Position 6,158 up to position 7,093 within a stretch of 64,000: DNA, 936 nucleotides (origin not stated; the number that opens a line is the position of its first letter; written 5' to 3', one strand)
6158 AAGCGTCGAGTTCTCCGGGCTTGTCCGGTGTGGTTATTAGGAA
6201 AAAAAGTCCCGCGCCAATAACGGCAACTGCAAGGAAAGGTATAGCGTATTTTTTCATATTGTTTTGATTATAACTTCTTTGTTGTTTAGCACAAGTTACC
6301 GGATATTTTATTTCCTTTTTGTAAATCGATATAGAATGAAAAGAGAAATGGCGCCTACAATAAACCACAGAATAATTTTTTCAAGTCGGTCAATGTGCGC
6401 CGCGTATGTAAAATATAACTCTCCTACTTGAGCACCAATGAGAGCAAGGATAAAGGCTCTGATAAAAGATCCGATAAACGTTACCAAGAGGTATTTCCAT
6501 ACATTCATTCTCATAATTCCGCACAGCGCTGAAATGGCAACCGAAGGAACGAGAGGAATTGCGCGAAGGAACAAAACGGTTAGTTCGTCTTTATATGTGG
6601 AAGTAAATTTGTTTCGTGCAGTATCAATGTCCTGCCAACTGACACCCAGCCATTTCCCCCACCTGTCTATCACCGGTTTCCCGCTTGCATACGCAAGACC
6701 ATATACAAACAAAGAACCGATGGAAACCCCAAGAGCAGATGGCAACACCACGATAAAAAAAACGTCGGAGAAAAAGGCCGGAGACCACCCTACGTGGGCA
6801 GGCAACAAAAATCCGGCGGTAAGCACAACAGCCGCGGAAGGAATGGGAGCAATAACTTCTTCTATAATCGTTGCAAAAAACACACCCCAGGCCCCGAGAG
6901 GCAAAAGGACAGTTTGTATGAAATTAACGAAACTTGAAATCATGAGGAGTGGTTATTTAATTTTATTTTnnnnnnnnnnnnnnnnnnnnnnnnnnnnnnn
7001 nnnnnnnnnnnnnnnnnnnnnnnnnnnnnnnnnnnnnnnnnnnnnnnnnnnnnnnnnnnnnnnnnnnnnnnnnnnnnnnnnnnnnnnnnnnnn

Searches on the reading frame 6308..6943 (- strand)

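Call 71: search_protein_families(library=pfam, proteins=[window:6308-6943:-], max_evalue=0.001)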
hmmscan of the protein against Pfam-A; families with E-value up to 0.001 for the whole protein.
window:6308-6943:- (211 aa): 1 family
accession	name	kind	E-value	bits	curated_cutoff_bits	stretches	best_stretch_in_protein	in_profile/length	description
PF09335.16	VTT_dom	-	3.8e-16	60.1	33.9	1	34-171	1-122/123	VTT domain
